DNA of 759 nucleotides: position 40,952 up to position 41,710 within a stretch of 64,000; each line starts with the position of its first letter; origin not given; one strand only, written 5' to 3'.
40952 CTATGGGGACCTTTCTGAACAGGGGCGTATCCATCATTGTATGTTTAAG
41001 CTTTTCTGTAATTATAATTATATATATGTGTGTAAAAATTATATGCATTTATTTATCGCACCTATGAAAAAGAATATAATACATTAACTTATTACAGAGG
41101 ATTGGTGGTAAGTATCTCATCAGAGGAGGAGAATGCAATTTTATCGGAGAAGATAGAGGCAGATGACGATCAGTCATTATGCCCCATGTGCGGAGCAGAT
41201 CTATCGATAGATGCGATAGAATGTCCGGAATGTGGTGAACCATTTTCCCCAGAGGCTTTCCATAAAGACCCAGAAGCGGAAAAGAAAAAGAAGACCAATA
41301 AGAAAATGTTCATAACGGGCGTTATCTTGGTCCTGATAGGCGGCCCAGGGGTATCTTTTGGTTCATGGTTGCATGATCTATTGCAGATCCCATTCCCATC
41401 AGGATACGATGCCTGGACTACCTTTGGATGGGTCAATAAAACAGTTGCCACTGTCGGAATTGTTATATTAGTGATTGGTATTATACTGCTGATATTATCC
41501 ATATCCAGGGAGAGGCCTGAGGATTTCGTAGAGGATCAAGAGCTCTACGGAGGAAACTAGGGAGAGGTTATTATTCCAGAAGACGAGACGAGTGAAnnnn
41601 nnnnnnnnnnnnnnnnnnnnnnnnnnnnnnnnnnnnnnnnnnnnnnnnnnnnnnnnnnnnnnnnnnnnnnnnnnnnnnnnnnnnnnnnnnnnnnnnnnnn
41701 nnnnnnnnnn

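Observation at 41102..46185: Operon of three paralogous hyperacidic poly-zinc-ribbon membrane proteins with complementary lone CxxC motifs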

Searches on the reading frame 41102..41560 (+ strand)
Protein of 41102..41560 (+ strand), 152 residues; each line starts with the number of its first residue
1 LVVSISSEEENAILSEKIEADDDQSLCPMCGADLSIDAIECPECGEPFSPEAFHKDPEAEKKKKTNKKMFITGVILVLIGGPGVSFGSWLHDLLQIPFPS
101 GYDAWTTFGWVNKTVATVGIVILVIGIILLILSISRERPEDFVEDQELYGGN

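Call 3: search_protein_families(library=pfam, proteins=[window:41102-41560:+], max_evalue=0.1)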
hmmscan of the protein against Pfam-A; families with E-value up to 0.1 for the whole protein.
window:41102-41560:+ (152 aa): 20 families
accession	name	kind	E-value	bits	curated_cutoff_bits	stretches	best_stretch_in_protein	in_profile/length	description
PF13248.11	Zn_ribbon_3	-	1.9e-05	24.4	27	1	27-48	5-26/26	zinc-ribbon domain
PF12773.13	DZR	-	5.6e-05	23.7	27.3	1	20-52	8-38/45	Double zinc ribbon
PF13240.11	Zn_Ribbon_1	-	9e-05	22.6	25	1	27-47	2-22/23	zinc-ribbon domain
PF18912.6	DZR_2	-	0.00033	20.8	27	1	20-52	17-50/56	Double zinc ribbon domain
PF22747.2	Zn_ribbon_DUF2089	-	0.00065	20.2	27.6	1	27-45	1-19/32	DUF2089 zinc ribbon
PF14283.11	CD1107-like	-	0.00072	19.9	26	1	9-84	75-147/158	Mobile element protein CD1107-like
PF14446.12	Prok-RING_1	-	0.003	17.9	29.1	1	24-56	4-38/54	Prokaryotic RING finger family 1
PF10571.15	UPF0547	-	0.0056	17.2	29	1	27-45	3-21/26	Uncharacterised protein family UPF0547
PF11381.13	DUF3185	-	0.006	16.9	25.3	0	118-135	3-20/59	Protein of unknown function (DUF3185)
PF09538.15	FYDLN_acid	-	0.0072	17.5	23.9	1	26-66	11-54/105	Protein of unknown function (FYDLN_acid)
PF24441.1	DUF7560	-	0.02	15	27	0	27-39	30-42/44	Family of unknown function (DUF7560)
PF13824.12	zf-Mss51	-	0.025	15.2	27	1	26-62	1-40/55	Zinc-finger of mitochondrial splicing suppressor 51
PF07191.17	Zn_ribbon_6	-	0.027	14.9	25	1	17-48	9-39/67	Double zinc ribbon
PF19540.4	DUF6064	-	0.034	14.5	27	1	105-138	5-38/210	Family of unknown function (DUF6064)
PF05810.19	NinF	-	0.037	14.4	27.5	0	41-54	2-15/25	NinF protein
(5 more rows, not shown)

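Call 4: search_protein_families(library=ncbifam, proteins=[window:41102-41560:+], max_evalue=0.1)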
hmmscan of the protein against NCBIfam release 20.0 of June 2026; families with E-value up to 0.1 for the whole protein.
window:41102-41560:+ (152 aa): 9 families
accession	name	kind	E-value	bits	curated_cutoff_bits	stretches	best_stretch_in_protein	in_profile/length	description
NF033218.1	anchor_AmaP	equivalog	1.4e-05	25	55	1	67-140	5-75/166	alkaline shock response membrane anchor protein AmaP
NF049953.1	ribbon_DG_selen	exception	0.00049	20.1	130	1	11-45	134-168/172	zinc ribbon-containing (seleno)protein DG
NF045849.1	ICE_MMCAP2_0565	equivalog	0.0013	18.3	40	0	58-79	45-66/80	Mbov_0395 family pilin-like conjugal transfer protein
NF010230.0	PRK13682.1-5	equivalog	0.0068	16.7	89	0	107-134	19-46/53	hypothetical protein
NF046005.2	near_gluc_PtsG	equivalog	0.012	15.9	45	0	116-135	8-27/85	MPN207a family PTS transporter accessory protein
NF038018.1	qmoC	equivalog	0.014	14.9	300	1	58-140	215-288/360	quinone-interacting membrane-bound oxidoreductase complex subunit QmoC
NF033497.1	rubre_like_arch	subfamily_domain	0.021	14.5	32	0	19-34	11-26/34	rubrerythrin-like domain-containing protein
NF045848.1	MMCAP2_0566_fam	domain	0.023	14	90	1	57-134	148-208/322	MMCAP2_0566 family conjugal transfer protein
NF053815.1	teico_TcaA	equivalog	0.038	12.8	550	1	26-68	3-46/463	membrane-associated protein TcaA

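Call 8: find_homologous_proteins(query=window:41102-41560:+, max_evalue=0.01)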
Query window:41102-41560:+ (152 aa): 35 proteins with E <= 0.01 among 139 candidates.
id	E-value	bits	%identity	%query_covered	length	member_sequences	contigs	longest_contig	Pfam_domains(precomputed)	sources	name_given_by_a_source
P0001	3.3e-88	311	92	99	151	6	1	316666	PF13248.12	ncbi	-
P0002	9.3e-78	277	85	95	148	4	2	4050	PF13248.12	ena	-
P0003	1.3e-71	257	78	95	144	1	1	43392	PF13240.12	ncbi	-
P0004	3.6e-67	243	73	99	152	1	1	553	-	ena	-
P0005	4.0e-66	239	71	98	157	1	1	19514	PF13240.12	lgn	-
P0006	2.8e-64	234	72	96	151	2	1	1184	-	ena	-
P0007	1.3e-63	231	70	98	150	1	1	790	-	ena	-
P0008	2.7e-45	172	57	94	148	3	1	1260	PF13240.12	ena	-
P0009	2.1e-42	162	58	86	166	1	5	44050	-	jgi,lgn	jgi:uncharacterized membrane protein YcjF (UPF0283 family)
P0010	5.6e-42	161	53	97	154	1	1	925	-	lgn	-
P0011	1.0e-41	160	50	76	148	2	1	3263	PF13240.12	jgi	jgi:uncharacterized membrane protein YcjF (UPF0283 family)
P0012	1.7e-41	160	58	86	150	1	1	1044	PF13248.12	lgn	-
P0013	6.6e-41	158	54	93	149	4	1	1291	-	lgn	-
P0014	1.3e-40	157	57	82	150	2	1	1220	PF13248.12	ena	-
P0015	1.8e-40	156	54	74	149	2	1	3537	-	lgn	-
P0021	1.4e-38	150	54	89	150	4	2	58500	PF13240.12,PF11381.14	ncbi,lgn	-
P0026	6.9e-37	145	52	72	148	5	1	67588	PF13240.12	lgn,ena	-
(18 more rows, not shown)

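Call 9: find_encoding_contigs(protein=P0021, flank=10000, max_places=2)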
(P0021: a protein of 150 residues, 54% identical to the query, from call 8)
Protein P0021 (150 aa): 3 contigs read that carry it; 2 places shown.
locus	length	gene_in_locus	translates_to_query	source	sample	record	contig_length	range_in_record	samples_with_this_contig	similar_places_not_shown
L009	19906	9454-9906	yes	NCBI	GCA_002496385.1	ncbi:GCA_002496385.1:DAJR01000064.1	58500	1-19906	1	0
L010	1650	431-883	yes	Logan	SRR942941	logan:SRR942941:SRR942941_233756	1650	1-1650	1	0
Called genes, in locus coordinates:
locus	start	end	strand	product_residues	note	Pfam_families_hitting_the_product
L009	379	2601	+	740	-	PF00403:HMA, PF00122:E1-E2_ATPase, PF00702:Hydrolase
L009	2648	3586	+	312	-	PF00288:GHMP_kinases_N, PF08544:GHMP_kinases_C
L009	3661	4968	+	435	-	PF20695:UbiD_N, PF01977:UbiD, PF20696:UbiD_C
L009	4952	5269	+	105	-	PF21758:LpdD_chaperone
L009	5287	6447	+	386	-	PF04412:AcnX, PF28403:AcnX_2nd, PF28406:AcnX_3rd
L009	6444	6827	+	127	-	PF01989:AcnX_swivel_put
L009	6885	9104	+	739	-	PF02359:CDC48_N, PF02933:CDC48_2, PF00004:AAA, PF05496:RuvB_N (weak), PF13191:AAA_16 (weak), PF17862:AAA_lid_3, PF00004:AAA, PF17862:AAA_lid_3, +26 more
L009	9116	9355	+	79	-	PF05239:PRC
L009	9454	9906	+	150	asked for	PF11381:DUF3185 (faint), PF13240:Zn_Ribbon_1 (weak)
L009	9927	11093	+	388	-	PF01155:HypA (faint), PF12773:DZR (faint), PF13248:Zn_ribbon_3 (weak)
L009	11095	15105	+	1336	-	PF13240:Zn_Ribbon_1 (faint), PF13248:Zn_ribbon_3 (faint), PF17032:Zn_ribbon_15 (faint), PF18912:DZR_2 (faint), PF27618:Zn_ribbon_GTF2H2 (faint), PF28085:HVO_0416 (faint), PF12773:DZR (weak)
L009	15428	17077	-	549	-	PF01642:MM_CoA_mutase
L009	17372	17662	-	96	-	-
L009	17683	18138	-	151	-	-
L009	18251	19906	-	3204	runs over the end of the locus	-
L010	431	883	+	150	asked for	PF11381:DUF3185 (faint), PF13240:Zn_Ribbon_1 (weak)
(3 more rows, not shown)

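Call 10: find_encoding_contigs(protein=P0026, flank=10000, max_places=2)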
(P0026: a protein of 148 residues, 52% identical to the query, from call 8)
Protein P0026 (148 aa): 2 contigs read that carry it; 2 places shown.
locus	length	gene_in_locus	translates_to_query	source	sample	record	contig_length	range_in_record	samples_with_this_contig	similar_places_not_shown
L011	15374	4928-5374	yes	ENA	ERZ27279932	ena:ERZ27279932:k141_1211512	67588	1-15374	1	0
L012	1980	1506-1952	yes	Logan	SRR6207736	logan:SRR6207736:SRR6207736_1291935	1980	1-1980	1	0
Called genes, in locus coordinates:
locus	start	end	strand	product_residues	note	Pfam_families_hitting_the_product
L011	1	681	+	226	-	?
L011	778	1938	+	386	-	PF04412:AcnX, PF28403:AcnX_2nd, PF28406:AcnX_3rd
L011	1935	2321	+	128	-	PF01989:AcnX_swivel_put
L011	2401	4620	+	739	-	PF02359:CDC48_N, PF02933:CDC48_2, PF00004:AAA, PF05496:RuvB_N (weak), PF13191:AAA_16 (weak), PF17862:AAA_lid_3, PF00004:AAA, PF17862:AAA_lid_3, +25 more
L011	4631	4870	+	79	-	PF05239:PRC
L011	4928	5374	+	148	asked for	PF13240:Zn_Ribbon_1 (weak)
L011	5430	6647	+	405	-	PF12773:DZR (faint), PF13240:Zn_Ribbon_1 (faint), PF17032:Zn_ribbon_15 (faint), PF13248:Zn_ribbon_3 (weak)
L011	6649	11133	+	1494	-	-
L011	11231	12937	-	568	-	PF01642:MM_CoA_mutase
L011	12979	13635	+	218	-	PF01209:Ubie_methyltran, PF02353:CMAS, PF13489:Methyltransf_23, PF01135:PCMT, PF05175:MTS, PF06325:PrmA, PF13847:Methyltransf_31, PF08241:Methyltransf_11, +3 more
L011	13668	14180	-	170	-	PF07790:Pilin_N (weak)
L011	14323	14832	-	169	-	PF07790:Pilin_N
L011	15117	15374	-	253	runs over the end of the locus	PF06745:ATPase, PF24336:DUF7504 (weak), PF23442:DUF7125 (weak)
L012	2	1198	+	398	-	?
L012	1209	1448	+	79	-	PF05239:PRC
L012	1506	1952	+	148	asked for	PF13240:Zn_Ribbon_1 (weak)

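Call 11: find_encoding_contigs(protein=P0009, flank=10000, max_places=2)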
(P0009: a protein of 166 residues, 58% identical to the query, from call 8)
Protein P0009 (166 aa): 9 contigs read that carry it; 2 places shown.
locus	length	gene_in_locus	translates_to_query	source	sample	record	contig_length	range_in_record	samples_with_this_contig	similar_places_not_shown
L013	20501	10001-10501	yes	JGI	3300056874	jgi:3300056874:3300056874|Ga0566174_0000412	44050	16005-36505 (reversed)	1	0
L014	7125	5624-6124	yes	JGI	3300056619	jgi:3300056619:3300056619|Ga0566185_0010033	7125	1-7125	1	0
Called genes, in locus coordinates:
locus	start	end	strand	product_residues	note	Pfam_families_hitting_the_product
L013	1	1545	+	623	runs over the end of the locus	PF03415:Peptidase_C11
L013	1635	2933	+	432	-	PF27218:MJ0043_C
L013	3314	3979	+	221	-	-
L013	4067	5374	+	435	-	PF20695:UbiD_N, PF01977:UbiD, PF20696:UbiD_C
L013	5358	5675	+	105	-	PF21758:LpdD_chaperone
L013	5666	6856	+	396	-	PF04412:AcnX, PF28403:AcnX_2nd, PF28406:AcnX_3rd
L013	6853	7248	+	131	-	PF01989:AcnX_swivel_put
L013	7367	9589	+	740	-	PF02359:CDC48_N, PF02933:CDC48_2, PF05496:RuvB_N (weak), PF00004:AAA, PF13191:AAA_16, PF17862:AAA_lid_3, PF00004:AAA, PF17862:AAA_lid_3, +25 more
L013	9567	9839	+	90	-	PF05239:PRC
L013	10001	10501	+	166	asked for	-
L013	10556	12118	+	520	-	PF12773:DZR (faint), PF13248:Zn_ribbon_3 (faint)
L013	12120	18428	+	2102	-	PF12773:DZR (faint), PF13240:Zn_Ribbon_1 (faint), PF13248:Zn_ribbon_3 (faint), PF17032:Zn_ribbon_15 (faint), PF18912:DZR_2 (faint), PF03966:Trm112p (faint)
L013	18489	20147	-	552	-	PF01642:MM_CoA_mutase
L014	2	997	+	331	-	?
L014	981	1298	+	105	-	PF21758:LpdD_chaperone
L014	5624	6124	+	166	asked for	-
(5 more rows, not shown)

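Call 16: find_related_loci(query=A1, collection=genome_contigs, flank=10000)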
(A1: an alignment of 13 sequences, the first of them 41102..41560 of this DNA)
Query A1 (152 aa) in genome_contigs; peptide patterns used: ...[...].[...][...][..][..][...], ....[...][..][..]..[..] (x = any residue, [..] = any of these).
78 stretches matched a pattern; 53 encode a relative of the query (tblastn E <= 1e-3); 53 distinct loci.
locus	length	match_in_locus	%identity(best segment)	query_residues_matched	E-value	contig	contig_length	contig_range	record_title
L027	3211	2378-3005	83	2-145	2e-80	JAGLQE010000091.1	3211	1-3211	MAG: Thermoplasmata archaeon isolate RS_8_37 ROV157_8.bin.37.fa_91, whole genome shotgun sequence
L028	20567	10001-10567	93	4-152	2e-72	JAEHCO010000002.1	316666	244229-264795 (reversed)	MAG: Methanobacteriota archaeon isolate SF.bin51 NODE_2_length_316666_cov_10.986323, whole genome shotgun sequence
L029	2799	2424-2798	85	1-125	4e-71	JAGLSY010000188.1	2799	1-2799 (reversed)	MAG: Thermoplasmata archaeon isolate RS_9_71 ROV157_9.bin.71.fa_188, whole genome shotgun sequence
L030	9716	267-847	52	3-151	5e-44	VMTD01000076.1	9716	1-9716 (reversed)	MAG: Methanobacteriota archaeon isolate S2_100 k141_16291, whole genome shotgun sequence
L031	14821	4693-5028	51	24-134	3e-35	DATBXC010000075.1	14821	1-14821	MAG TPA_asm: Thermoplasmata archaeon isolate SMAG_U7557 k141_1513794, whole genome shotgun sequence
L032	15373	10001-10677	47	21-137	1e-33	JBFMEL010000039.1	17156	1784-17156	MAG: Thermoplasmatota archaeon isolate MAG244 MAG244_39, whole genome shotgun sequence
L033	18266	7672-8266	52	3-117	1e-34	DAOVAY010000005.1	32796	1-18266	MAG TPA_asm: Methanobacteriota archaeon isolate CSMAG_991 CSMAG_991_k141_6432117_length_32796_cov_7.0000, whole genome s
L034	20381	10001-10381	44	19-141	5e-33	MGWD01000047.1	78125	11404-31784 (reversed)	MAG: Euryarchaeota archaeon RBG_19FT_COMBO_69_17 rbg_19ft_combo_scaffold_60, whole genome shotgun sequence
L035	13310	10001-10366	45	27-141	7e-33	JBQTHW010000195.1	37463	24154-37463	MAG: Methanobacteriota archaeon isolate SAW39 c_000000493538, whole genome shotgun sequence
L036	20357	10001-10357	46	27-138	3e-32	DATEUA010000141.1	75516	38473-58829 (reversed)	MAG TPA_asm: Thermoplasmata archaeon isolate SMAG_U8329 k141_699545, whole genome shotgun sequence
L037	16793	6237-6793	59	19-116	1e-31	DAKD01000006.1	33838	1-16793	MAG TPA_asm: Methanomassiliicoccales archaeon UBA280 UBA280_contig_15025, whole genome shotgun sequence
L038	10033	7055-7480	49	3-150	7e-32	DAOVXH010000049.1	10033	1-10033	MAG TPA_asm: Methanomassiliicoccales archaeon isolate CSMAG_1752 CSMAG_1752_k141_881149_length_10033_cov_15.0070, whole 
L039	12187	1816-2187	44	8-140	4e-32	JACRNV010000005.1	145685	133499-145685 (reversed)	MAG: Methanobacteriota archaeon isolate NC_groundwater_1944_Pr3_S-0.2um_58_6 scaffold_91899, whole genome shotgun sequen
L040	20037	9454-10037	54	3-138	4e-31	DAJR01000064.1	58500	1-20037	MAG TPA_asm: Methanomassiliicoccales archaeon UBA147 UBA147_contig_15892, whole genome shotgun sequence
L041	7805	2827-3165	42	27-147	5e-31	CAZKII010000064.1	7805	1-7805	MAG TPA_asm: uncultured Thermoplasmata archaeon isolate SRP141559_co1_83 genome assembly, contig: NODE_5777_length_7805_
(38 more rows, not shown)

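Call 63: search_protein_families(library=pfam, proteins=[L013:9567-9836:+], max_evalue=0.001)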
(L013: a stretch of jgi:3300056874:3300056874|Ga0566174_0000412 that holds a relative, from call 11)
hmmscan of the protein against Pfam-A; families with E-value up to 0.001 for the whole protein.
L013:9567-9836:+ (90 aa): 1 family
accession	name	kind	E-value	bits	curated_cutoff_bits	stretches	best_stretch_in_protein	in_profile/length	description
PF05239.21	PRC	-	6.3e-10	39.4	21.2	1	15-89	5-73/78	PRC-barrel domain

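Call 92: search_protein_families(library=padloc, proteins=[window:41102-41557:+], max_evalue=0.01)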
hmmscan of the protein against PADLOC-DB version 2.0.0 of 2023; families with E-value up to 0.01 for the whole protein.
window:41102-41557:+ (152 aa): 0 families

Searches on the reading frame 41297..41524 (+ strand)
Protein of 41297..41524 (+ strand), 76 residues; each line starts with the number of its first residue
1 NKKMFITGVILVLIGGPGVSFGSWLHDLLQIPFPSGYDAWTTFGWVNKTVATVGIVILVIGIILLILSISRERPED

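Call 50: search_protein_representatives(alignment_id=A2)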
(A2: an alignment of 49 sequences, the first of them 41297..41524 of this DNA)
Query: 49 sequences, 76 profile positions. Proteins with E-value up to 0.001 (for the whole library): 128; up to 1e-10: 72; up to 1e-30: 0. The best 128 are listed.
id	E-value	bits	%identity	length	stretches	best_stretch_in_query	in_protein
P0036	2.1e-29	117.6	-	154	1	1-75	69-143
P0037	5.2e-29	116.4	-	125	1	1-75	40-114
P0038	7.3e-28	112.7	-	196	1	2-74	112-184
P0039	1.0e-27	112.2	-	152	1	1-75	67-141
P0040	1.5e-26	108.4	-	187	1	2-74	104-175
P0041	2.8e-25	104.4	-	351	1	1-73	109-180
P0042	4.8e-25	103.7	-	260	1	1-74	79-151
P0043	8.2e-25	102.9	-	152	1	1-71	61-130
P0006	8.5e-25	102.9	-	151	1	2-75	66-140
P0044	1.1e-24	102.5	-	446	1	1-74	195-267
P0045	3.8e-24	100.8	-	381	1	1-74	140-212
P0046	6.8e-24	100.0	-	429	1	1-74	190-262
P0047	1.1e-23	99.3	-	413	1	1-74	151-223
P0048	2.6e-23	98.1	-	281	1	1-74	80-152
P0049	6.8e-23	96.8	-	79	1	13-74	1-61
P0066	4.4e-17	78.1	-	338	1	2-70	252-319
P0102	3.7e-11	59.2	-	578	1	2-69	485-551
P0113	4.9e-10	55.6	-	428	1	2-69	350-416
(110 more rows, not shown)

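Call 54: search_protein_families(library=pfam, alignment_id=A5, max_evalue=0.001)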
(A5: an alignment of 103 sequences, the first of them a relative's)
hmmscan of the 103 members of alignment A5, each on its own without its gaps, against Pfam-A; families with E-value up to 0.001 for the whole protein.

A. member 1, P0036 (154 aa): 1 family
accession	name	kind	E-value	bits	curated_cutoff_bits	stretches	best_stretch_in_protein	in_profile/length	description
PF18722.6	MazG_C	-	5.6e-33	114.5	29.7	1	2-67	38-103/190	MazG C-terminal domain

B. families by the number of members that match (of 103 scanned): 72 families (the first 25 are shown)
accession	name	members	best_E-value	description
PF13240.11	Zn_Ribbon_1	32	2.6e-19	zinc-ribbon domain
PF12773.13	DZR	32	6.7e-18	Double zinc ribbon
PF13248.11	Zn_ribbon_3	28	1.6e-21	zinc-ribbon domain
PF10571.15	UPF0547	24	1.5e-15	Uncharacterised protein family UPF0547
PF18912.6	DZR_2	13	5e-11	Double zinc ribbon domain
PF17032.10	Zn_ribbon_15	11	7.9e-11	zinc-ribbon family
PF24460.1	DUF7575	8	1.3e-10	Domain of unknown function (DUF7575)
PF02037.33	SAP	8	6.6e-08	SAP domain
PF18953.6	SAP_new25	6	1.5e-08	SAP domain-containing new25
PF23455.1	DUF7129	5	8.4e-08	Domain of unknown function (DUF7129)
PF08271.17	Zn_Ribbon_TF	4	9.7e-06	TFIIB zinc-binding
PF24463.1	DUF7577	3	2.1e-09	Domain of unknown function (DUF7577)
PF07282.18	Cas12f1-like_TNB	3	5.7e-09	Cas12f1-like, TNB domain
PF13717.11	Zn_ribbon_4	3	4e-06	zinc-ribbon domain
PF01155.25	HypA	3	8.2e-06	Hydrogenase/urease nickel incorporation, metallochaperone, hypA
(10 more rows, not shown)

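Call 63: search_protein_families(library=pfam, proteins=[P0066, P0113, P0102, P0036], max_evalue=0.001)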
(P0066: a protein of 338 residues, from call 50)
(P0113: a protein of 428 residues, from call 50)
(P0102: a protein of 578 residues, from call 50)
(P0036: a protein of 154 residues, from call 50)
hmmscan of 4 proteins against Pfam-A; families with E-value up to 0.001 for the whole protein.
P0066 (338 aa): 2 families
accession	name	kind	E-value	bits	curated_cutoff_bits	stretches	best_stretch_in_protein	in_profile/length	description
PF07754.17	HVO_2753_ZBP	-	0.00011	22.3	33.2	0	61-83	12-34/46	Small zinc finger protein HVO_2753-like, Zn-binding pocket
PF18912.6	DZR_2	-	0.00037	20.7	27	0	182-204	9-31/56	Double zinc ribbon domain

P0113 (428 aa): 0 families

P0102 (578 aa): 4 families
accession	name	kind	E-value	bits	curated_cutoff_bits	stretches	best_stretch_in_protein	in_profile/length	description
PF10571.15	UPF0547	-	1.8e-08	34.8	29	1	111-135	2-26/26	Uncharacterised protein family UPF0547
PF12773.13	DZR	-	2.1e-08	34.6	27.3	0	56-130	1-45/45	Double zinc ribbon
PF18912.6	DZR_2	-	3.3e-06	27.3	27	0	54-82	22-51/56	Double zinc ribbon domain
PF13240.11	Zn_Ribbon_1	-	0.00012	22.1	25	0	55-76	1-22/23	zinc-ribbon domain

P0036 (154 aa): 1 family
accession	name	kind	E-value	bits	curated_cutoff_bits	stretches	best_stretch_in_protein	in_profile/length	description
PF18722.6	MazG_C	-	5.6e-33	114.5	29.7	1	2-67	38-103/190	MazG C-terminal domain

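Call 71: search_protein_families(library=ncbifam, alignment_id=A2, max_evalue=0.01)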
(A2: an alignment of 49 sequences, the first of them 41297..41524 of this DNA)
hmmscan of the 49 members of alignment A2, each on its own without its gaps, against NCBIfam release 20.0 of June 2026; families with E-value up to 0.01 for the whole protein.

A. member 1, window:41297-41524:+ (76 aa): 2 families
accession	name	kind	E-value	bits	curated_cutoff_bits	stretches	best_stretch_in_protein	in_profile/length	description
NF033218.1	anchor_AmaP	equivalog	9.1e-06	25.5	55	1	3-73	6-73/166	alkaline shock response membrane anchor protein AmaP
NF010230.0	PRK13682.1-5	equivalog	0.0032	17.7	89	0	42-69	19-46/53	hypothetical protein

B. families by the number of members that match (of 49 scanned): 6 families
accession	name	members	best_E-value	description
NF033218.1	anchor_AmaP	24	9.1e-06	alkaline shock response membrane anchor protein AmaP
NF010230.0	PRK13682.1-5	2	0.0032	hypothetical protein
NF040945.1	CCC_membrane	1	0.00082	CCC motif membrane protein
TIGR02882.1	QoxB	1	0.0021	cytochrome aa3 quinol oxidase subunit I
NF038018.1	qmoC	1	0.0038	quinone-interacting membrane-bound oxidoreductase complex subunit QmoC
TIGR00698.1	TIGR00698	1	0.0049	YeiH family putative sulfate export transporter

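Call 72: search_solved_structures(query=A2, max_evalue=1)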
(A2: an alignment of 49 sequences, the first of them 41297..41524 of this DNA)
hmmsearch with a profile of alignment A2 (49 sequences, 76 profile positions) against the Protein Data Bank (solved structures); distinct sequences matched with E-value up to 1: 0.
